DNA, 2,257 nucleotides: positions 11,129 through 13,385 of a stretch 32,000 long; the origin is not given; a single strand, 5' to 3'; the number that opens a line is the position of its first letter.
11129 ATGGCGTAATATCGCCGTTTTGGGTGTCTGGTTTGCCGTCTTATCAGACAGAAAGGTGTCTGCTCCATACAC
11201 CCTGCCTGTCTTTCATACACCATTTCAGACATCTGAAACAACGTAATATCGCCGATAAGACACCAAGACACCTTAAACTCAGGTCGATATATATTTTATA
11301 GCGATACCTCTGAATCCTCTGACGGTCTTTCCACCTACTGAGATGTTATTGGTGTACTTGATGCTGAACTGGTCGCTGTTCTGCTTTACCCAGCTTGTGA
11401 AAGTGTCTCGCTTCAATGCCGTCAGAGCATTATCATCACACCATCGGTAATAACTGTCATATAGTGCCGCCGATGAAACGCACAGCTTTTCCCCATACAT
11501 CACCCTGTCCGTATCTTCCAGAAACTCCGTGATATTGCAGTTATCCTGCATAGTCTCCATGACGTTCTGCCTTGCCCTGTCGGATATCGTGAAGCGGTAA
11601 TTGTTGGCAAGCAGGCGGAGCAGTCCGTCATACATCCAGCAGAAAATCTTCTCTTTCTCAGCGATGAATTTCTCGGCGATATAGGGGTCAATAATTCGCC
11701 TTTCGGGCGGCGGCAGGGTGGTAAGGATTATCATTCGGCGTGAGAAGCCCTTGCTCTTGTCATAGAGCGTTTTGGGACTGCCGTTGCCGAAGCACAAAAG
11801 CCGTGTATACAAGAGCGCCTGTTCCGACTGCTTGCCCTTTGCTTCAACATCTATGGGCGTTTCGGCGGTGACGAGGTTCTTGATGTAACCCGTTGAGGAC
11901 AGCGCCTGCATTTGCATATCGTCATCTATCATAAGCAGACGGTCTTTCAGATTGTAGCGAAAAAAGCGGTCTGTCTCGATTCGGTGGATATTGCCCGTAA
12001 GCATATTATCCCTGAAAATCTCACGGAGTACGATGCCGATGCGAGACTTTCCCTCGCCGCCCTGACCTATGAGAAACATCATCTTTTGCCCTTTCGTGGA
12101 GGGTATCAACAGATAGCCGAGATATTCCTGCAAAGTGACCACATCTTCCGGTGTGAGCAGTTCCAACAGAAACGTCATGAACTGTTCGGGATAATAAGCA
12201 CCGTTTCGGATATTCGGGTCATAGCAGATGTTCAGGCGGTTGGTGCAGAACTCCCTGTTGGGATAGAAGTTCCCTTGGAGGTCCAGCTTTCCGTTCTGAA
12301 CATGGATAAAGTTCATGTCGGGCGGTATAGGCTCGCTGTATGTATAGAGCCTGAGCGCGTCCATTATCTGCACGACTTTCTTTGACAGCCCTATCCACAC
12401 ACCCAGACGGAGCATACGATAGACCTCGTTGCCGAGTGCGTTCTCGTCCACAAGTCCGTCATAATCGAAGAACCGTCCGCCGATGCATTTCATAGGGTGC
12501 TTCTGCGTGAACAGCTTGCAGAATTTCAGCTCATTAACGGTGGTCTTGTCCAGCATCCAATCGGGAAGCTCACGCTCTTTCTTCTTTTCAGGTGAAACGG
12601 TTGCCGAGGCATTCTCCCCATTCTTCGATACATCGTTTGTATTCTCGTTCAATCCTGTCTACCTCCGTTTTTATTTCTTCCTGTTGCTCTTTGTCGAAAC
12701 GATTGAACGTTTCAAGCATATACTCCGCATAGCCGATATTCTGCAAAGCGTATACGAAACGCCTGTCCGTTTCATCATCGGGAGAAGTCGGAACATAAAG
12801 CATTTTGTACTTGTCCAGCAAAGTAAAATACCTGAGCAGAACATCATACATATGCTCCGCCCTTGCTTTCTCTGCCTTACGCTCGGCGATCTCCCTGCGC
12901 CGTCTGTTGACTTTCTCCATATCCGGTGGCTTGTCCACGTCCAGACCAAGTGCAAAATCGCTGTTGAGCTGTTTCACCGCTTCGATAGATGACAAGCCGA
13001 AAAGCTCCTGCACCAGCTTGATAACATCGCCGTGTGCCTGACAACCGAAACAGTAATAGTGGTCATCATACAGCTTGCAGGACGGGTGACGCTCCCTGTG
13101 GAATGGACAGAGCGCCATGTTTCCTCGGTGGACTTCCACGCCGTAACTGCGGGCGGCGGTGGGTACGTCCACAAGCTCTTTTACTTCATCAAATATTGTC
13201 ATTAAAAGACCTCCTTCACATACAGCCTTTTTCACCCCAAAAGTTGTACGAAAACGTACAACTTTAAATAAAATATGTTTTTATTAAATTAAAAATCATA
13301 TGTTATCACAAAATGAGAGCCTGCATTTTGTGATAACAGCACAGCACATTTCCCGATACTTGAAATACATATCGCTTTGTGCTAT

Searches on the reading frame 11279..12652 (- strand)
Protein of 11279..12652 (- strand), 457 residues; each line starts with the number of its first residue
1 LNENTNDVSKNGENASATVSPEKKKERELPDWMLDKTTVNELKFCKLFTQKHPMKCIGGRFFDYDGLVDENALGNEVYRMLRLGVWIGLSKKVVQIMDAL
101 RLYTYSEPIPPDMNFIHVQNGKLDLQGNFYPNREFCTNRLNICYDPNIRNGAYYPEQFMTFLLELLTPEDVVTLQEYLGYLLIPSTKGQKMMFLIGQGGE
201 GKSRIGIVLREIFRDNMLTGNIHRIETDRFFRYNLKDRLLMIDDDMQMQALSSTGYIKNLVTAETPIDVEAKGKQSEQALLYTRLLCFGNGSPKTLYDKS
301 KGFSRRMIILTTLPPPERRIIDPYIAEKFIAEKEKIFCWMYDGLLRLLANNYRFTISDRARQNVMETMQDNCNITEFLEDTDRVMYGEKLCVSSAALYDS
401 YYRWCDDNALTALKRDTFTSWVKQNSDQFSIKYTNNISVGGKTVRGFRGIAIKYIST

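Call 12: search_protein_families(library=pfam, proteins=[window:11279-12652:-], max_evalue=0.001)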
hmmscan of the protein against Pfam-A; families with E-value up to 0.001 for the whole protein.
window:11279-12652:- (457 aa): 1 family
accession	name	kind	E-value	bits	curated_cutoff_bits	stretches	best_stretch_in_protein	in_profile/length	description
PF19263.5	DUF5906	-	1e-17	65.2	27.6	1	194-306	1-114/114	Family of unknown function (DUF5906)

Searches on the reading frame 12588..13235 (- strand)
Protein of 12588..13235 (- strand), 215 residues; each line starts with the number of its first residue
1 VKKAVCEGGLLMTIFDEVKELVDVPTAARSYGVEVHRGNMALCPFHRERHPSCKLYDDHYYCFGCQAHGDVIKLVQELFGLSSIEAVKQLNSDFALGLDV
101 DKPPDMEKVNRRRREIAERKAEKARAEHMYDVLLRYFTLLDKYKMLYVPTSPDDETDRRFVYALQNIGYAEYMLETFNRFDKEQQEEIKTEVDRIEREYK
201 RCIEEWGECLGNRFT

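Call 12: search_protein_families(library=pfam, proteins=[window:12588-13235:-], max_evalue=0.001)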
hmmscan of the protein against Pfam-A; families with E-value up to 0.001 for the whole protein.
window:12588-13235:- (215 aa): 1 family
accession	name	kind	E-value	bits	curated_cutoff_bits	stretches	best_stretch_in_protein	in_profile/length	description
PF01807.25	Zn_ribbon_DnaG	-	5.5e-16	58.6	24.9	1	15-100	6-95/98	CHC2 zinc finger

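Call 52: find_related_loci(query=window:12588-13235:-, collection=metagenome_contigs, flank=7000)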
Query window:12588-13235:- (215 aa) in metagenome_contigs; peptide patterns used: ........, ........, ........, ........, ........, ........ (x = any residue, [..] = any of these).
202 stretches matched a pattern; 58 encode a relative of the query (tblastn E <= 1e-3); 58 distinct loci.
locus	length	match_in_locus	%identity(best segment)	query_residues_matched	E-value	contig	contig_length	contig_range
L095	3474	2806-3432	94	7-215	4e-139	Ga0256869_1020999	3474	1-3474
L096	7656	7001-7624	87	8-215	3e-126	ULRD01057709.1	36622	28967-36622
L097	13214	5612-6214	92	8-208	1e-125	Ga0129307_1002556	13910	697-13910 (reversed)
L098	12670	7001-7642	86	8-215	3e-125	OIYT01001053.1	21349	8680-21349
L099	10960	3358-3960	91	8-208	3e-125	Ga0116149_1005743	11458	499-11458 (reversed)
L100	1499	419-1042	89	7-208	3e-135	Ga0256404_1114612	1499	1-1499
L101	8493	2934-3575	86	8-215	9e-124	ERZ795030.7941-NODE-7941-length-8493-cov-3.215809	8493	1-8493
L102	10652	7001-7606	89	7-208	2e-123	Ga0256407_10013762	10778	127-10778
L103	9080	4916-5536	86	8-208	7e-120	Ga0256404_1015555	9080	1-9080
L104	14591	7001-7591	88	12-208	2e-119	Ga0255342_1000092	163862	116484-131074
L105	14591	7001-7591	88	12-208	2e-119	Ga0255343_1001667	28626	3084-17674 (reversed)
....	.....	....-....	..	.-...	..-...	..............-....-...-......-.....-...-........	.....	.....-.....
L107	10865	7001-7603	90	8-208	4e-118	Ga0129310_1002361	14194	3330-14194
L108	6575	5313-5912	87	9-208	2e-117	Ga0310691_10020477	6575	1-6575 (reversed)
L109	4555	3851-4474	86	8-215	8e-118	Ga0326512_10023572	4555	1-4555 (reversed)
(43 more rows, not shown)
